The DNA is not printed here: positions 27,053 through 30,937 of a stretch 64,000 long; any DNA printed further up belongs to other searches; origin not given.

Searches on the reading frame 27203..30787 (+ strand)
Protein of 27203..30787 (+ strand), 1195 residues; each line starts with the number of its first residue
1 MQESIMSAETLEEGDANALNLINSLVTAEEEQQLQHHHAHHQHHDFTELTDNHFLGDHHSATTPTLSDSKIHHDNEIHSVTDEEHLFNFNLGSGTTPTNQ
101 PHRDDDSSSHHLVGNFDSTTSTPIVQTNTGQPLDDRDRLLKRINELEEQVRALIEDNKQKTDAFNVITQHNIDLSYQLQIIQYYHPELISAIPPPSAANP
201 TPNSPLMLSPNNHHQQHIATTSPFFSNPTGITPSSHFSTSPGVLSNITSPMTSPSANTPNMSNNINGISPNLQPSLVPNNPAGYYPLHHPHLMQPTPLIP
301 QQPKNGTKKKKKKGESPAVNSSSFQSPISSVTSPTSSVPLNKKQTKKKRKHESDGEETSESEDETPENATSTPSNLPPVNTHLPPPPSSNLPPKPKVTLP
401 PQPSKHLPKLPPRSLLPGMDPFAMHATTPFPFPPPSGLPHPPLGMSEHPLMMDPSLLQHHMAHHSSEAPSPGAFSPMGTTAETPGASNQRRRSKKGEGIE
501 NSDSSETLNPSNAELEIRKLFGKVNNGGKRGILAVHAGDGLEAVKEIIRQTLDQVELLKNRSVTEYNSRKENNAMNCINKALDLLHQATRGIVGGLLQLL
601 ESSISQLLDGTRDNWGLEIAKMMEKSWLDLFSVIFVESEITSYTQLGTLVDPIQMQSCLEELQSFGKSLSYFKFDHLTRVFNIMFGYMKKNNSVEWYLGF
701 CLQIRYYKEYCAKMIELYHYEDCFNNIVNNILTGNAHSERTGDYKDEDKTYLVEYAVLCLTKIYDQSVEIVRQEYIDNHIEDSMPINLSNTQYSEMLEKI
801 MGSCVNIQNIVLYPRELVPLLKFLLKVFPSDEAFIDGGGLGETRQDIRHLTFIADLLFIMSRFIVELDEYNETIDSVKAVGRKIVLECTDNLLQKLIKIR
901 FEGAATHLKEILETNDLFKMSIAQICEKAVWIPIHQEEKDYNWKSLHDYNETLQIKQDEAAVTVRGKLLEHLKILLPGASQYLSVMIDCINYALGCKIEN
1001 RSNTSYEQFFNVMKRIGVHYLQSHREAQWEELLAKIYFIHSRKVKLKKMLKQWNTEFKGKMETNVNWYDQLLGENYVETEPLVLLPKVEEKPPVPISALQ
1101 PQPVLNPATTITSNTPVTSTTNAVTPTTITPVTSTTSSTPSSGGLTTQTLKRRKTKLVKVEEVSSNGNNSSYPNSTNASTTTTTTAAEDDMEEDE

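Call 19: find_encoding_contigs(protein=P0121, flank=10000, max_places=3)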
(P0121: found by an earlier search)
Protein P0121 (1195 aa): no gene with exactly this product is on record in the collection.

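Call 20: find_encoding_contigs(protein=window:27203-30787:+, flank=10000, max_places=3)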
Protein window:27203-30787:+ (1195 aa): no gene with exactly this product is on record in the collection.

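Call 86: search_protein_families(library=pfam, proteins=[window:27203-30787:+], max_evalue=0.001)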
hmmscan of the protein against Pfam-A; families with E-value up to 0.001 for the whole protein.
window:27203-30787:+ (1195 aa): 0 families
